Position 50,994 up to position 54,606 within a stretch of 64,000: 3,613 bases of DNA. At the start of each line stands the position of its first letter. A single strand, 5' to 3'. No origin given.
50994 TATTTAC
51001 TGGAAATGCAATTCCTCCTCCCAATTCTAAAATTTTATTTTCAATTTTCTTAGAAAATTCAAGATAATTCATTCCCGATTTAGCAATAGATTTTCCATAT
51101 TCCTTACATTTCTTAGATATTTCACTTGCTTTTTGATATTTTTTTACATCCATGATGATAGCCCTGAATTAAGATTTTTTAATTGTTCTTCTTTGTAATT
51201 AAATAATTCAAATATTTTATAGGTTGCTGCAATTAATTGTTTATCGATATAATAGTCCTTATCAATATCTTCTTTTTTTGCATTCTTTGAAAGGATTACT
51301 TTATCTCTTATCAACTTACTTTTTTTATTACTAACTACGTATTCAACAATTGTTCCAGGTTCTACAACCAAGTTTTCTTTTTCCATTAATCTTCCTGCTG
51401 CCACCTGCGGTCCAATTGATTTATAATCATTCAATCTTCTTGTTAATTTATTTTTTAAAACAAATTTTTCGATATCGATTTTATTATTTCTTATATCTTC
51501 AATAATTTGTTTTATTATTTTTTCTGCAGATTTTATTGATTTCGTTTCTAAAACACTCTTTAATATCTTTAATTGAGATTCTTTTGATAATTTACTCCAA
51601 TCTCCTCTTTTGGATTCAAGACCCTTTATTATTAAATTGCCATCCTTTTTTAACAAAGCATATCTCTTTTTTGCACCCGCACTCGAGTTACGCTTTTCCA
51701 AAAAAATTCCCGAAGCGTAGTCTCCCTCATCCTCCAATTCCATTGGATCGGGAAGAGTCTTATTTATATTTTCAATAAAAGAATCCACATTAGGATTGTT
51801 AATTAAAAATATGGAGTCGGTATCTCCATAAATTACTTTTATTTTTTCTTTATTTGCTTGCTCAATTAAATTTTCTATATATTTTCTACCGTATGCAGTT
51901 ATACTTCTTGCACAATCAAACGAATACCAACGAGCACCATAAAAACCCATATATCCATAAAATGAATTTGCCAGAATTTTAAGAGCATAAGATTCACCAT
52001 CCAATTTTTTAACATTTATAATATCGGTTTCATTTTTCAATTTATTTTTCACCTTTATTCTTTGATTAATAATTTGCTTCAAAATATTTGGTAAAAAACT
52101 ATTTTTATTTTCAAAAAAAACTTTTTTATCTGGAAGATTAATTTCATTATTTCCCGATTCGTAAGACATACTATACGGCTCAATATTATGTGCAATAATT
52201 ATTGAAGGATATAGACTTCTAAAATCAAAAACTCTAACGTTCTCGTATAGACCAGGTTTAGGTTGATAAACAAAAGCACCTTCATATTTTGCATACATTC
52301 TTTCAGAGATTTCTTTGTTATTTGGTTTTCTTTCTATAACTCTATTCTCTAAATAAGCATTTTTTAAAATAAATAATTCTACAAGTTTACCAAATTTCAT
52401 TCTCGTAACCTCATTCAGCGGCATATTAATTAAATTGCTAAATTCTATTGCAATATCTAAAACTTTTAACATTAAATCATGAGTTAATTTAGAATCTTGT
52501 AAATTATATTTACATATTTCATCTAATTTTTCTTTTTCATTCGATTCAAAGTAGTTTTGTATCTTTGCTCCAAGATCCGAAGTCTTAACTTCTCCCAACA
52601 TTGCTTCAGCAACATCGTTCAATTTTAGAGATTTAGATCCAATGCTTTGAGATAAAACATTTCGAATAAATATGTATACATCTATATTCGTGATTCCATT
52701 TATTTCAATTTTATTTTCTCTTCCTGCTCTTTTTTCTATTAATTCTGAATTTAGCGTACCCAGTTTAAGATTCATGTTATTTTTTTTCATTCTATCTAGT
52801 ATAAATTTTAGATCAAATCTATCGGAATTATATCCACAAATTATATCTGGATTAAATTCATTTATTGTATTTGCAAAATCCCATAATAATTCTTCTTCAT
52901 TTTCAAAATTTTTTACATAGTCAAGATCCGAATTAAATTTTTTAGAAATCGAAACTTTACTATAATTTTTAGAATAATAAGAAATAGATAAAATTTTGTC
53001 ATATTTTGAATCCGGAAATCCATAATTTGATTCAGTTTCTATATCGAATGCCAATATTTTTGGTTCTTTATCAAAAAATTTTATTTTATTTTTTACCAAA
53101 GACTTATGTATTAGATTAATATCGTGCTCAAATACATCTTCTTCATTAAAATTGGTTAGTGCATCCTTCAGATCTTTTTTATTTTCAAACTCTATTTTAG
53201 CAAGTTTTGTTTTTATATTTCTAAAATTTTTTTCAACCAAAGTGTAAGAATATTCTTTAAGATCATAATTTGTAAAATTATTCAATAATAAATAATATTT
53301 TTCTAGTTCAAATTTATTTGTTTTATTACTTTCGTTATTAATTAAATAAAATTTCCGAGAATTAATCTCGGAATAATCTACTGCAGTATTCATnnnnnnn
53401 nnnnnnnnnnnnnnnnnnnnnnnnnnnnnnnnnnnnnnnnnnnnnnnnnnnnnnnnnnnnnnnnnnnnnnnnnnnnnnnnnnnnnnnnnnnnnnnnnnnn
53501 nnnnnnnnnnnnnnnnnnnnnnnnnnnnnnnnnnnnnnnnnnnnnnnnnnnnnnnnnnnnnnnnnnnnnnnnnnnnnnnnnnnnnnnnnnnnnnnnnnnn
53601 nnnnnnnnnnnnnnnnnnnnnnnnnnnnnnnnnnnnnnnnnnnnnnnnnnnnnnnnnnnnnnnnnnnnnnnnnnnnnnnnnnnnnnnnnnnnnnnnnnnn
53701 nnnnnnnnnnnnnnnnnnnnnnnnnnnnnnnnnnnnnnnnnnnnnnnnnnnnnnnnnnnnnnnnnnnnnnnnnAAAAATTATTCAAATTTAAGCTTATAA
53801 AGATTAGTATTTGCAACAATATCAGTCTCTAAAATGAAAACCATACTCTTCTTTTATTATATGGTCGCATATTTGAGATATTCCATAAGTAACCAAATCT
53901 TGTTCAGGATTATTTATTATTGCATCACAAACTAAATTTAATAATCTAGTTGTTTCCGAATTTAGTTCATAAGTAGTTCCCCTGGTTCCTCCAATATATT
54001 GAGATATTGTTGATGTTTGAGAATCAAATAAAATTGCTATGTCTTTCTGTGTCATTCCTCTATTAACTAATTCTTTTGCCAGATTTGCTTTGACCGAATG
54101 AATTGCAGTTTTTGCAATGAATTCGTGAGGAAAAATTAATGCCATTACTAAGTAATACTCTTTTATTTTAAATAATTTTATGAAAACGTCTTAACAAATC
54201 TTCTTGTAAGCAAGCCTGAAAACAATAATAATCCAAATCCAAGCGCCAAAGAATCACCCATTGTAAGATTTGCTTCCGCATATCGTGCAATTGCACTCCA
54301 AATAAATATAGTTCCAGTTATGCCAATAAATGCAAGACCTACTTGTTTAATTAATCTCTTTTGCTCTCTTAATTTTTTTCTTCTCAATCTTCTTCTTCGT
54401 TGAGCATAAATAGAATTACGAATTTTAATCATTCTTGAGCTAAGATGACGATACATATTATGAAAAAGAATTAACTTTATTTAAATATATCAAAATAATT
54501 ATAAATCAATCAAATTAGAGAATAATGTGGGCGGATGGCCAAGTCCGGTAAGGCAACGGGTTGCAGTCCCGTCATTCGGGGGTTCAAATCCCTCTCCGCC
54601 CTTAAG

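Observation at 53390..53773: Histone-fold-like ORF overlapping the start of family-B DNA polymerase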

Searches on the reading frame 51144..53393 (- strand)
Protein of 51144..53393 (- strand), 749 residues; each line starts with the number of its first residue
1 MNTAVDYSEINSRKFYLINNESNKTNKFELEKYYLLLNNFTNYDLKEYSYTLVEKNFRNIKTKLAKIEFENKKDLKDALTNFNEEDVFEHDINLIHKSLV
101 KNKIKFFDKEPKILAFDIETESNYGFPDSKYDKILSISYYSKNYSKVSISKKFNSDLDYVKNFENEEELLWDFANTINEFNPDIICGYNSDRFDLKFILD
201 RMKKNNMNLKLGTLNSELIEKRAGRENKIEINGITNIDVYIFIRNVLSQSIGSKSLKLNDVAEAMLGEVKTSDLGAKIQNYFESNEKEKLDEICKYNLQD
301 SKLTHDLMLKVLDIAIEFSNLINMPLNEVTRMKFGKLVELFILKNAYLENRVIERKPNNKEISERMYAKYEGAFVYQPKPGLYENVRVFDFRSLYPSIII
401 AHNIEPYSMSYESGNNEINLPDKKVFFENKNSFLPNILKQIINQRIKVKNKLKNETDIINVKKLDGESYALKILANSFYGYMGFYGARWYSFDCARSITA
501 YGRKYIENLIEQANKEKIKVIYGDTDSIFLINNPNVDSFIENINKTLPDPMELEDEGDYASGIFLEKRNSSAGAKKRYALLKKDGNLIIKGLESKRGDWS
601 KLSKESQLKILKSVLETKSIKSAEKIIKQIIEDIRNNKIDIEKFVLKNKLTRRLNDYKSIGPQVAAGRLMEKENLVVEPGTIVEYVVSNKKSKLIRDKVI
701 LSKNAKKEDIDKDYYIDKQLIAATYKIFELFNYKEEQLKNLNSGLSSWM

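Call 3: search_protein_families(library=pfam, proteins=[window:51144-53393:-], max_evalue=1)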
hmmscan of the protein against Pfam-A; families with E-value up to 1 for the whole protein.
window:51144-53393:- (749 aa): 4 families
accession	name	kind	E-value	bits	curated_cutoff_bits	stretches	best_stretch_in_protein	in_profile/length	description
PF00136.26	DNA_pol_B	-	1.3e-65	222.4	23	1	336-729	13-451/453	DNA polymerase family B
PF03104.25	DNA_pol_B_exo1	-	1.9e-25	90.1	23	1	95-260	49-241/242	DNA polymerase family B, exonuclease domain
PF13482.12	RNase_H_2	-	7.3e-08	33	22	1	116-308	3-161/165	RNase_H superfamily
PF10108.15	DNA_pol_B_exo2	-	1.3e-07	32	24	1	128-310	5-172/213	Predicted 3'-5' exonuclease related to the exonuclease domain of PolB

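Call 27: search_protein_families(library=ncbifam, proteins=[window:51144-53393:-], max_evalue=0.01)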
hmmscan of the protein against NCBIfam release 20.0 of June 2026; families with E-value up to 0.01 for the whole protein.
window:51144-53393:- (749 aa): 9 families
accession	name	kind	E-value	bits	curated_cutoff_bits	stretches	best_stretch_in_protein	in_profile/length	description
TIGR00592.1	pol2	superfamily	2.6e-77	260.9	239.95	2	148-729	573-1176/1176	DNA polymerase (pol2)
NF004421.0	PRK05762.1-2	equivalog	7.2e-76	256.1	570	1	109-739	157-788/795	DNA polymerase II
NF004422.0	PRK05762.1-4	equivalog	4.5e-55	187.4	1103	1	113-732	155-775/789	DNA polymerase II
NF004417.0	PRK05761.1-3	equivalog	8.4e-54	182.8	780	1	62-717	171-831/858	DNA-directed DNA polymerase I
NF004418.0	PRK05761.1-4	subfamily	4.7e-46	157.3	692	1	371-739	324-701/717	type B DNA-directed DNA polymerase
NF004420.0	PRK05762.1-1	equivalog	7.2e-46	157.2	1435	1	155-727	193-764/783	DNA polymerase II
NF004419.0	PRK05761.1-5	equivalog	2e-45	155.1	1285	1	99-732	265-914/932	DNA-directed DNA polymerase I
NF004416.0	PRK05761.1-2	equivalog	1.9e-42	145.5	516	1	319-738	264-655/665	type B DNA-directed DNA polymerase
NF004415.0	PRK05761.1-1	equivalog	1.9e-33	115.4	1289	1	114-732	228-858/883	DNA-directed DNA polymerase I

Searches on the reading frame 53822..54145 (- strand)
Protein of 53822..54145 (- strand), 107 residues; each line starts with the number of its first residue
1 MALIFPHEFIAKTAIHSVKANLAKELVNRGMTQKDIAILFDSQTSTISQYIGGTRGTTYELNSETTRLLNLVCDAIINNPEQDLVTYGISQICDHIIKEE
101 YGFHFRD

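Call 3: search_protein_families(library=pfam, proteins=[window:53822-54145:-], max_evalue=1)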
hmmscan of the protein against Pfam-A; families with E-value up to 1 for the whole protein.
window:53822-54145:- (107 aa): 3 families
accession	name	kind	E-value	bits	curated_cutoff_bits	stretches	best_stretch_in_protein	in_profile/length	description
PF02796.21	HTH_7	-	0.03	14.9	23.8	1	15-41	6-32/45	Helix-turn-helix domain of resolvase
PF12844.13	HTH_19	-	0.043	14.2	30.2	1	24-59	6-41/64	Helix-turn-helix domain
PF07506.17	RepB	-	0.058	13.9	30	1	20-70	11-59/185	RepB plasmid partitioning protein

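Call 27: search_protein_families(library=ncbifam, proteins=[window:53822-54145:-], max_evalue=0.01)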
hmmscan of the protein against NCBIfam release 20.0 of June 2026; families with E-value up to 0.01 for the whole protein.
window:53822-54145:- (107 aa): 0 families

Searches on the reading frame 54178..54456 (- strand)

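Call 3: search_protein_families(library=pfam, proteins=[window:54178-54456:-], max_evalue=1)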
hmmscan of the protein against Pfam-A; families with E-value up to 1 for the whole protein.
window:54178-54456:- (92 aa): 2 families
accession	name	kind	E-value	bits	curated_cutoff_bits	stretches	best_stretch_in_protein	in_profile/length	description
PF25587.1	Rv2743c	-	0.13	12.3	27.7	1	18-80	15-75/237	Rv2743c family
PF15873.10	DUF4730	-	0.18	12.6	27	1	59-78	21-40/55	Domain of unknown function (DUF4730)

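Call 27: search_protein_families(library=ncbifam, proteins=[window:54178-54456:-], max_evalue=0.01)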
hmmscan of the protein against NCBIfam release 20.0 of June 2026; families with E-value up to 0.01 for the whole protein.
window:54178-54456:- (92 aa): 0 families
